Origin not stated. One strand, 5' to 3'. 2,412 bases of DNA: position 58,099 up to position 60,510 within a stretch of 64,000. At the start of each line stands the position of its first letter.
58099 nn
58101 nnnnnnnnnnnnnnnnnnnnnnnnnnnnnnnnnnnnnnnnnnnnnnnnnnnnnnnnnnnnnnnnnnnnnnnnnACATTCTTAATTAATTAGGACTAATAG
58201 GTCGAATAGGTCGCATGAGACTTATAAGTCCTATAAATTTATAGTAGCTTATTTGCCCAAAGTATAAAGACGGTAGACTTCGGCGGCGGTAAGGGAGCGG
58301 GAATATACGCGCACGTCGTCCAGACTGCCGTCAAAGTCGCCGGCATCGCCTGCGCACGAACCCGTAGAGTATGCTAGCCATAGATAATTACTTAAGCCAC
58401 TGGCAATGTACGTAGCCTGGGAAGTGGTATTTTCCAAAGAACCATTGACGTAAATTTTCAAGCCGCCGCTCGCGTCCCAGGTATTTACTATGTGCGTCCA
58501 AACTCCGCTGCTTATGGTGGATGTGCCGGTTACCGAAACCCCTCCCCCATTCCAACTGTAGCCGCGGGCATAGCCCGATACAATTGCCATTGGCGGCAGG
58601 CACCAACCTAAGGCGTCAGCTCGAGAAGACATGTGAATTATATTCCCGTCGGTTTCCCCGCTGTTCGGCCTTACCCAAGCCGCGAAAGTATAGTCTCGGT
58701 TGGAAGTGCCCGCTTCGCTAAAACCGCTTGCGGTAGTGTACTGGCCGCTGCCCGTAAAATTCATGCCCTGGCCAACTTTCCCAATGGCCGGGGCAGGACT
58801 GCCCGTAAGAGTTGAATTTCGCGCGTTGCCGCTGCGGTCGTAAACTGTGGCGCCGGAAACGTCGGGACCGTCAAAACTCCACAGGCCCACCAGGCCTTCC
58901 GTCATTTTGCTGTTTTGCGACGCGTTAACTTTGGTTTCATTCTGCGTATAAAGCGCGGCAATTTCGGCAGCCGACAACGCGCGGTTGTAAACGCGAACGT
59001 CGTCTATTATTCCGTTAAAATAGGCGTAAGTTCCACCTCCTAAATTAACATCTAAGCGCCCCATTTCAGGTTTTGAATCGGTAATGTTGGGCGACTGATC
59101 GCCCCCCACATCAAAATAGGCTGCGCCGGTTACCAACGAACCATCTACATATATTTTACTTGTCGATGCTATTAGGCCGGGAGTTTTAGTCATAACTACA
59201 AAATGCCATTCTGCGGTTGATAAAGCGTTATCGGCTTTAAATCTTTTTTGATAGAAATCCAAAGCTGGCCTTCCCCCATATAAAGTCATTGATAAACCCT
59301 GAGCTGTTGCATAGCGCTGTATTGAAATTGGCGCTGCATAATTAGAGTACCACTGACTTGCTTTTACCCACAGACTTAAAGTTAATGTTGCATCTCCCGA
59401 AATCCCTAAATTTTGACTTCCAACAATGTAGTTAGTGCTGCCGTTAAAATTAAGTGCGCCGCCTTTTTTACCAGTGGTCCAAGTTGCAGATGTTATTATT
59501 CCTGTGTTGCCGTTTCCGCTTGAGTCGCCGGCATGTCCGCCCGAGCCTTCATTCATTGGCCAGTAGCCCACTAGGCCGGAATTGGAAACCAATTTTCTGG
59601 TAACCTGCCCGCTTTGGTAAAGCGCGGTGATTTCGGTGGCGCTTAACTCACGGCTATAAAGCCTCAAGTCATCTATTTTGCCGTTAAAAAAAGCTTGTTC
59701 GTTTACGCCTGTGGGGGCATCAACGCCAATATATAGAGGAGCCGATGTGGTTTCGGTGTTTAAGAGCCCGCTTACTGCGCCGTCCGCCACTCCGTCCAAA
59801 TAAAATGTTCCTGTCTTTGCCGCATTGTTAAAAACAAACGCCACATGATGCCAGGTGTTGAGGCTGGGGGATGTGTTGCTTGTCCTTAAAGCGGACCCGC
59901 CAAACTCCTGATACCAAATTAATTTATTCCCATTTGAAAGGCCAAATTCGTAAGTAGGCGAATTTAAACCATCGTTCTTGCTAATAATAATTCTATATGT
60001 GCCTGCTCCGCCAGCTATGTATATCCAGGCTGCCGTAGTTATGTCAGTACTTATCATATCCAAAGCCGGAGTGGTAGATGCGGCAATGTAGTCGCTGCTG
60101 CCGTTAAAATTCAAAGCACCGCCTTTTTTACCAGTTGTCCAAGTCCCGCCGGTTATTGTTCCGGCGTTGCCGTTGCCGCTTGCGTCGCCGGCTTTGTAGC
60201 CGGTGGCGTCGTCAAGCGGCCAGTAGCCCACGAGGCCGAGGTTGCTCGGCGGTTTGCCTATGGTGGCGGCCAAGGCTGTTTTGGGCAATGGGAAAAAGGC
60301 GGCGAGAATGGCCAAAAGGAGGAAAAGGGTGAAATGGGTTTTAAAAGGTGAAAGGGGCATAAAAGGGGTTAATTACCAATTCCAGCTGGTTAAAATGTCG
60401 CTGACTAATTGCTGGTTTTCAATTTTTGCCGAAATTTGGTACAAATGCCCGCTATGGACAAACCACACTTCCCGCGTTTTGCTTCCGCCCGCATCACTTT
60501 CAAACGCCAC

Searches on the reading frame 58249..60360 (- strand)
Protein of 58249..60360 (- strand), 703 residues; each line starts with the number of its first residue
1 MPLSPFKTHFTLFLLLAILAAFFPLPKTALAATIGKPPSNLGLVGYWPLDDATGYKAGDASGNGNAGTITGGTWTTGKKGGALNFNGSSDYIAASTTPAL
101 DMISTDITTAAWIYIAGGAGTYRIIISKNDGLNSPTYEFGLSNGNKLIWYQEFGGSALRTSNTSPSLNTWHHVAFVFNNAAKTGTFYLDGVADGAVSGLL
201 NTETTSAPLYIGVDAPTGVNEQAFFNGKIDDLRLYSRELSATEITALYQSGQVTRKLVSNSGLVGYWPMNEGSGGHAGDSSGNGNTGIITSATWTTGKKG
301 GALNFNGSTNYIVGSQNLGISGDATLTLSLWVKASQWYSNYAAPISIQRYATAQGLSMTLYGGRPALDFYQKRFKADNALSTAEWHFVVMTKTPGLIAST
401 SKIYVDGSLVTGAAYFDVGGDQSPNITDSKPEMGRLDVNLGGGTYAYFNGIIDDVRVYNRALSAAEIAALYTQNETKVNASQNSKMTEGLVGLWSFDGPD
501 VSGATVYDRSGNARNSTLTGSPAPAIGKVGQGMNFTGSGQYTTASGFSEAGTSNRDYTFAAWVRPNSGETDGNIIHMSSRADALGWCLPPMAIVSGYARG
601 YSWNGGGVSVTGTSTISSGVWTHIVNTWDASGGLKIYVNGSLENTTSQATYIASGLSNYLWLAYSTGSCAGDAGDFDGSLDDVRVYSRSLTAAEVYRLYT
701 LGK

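Call 29: search_protein_families(library=ncbifam, proteins=[window:58249-60360:-], max_evalue=1e-10)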
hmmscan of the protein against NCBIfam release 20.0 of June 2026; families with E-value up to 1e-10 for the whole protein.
window:58249-60360:- (703 aa): 1 family
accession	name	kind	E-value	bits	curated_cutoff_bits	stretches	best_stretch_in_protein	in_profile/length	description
NF052521.1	TafC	equivalog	1e-33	117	410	1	46-251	151-363/373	TafC family fimbrial protein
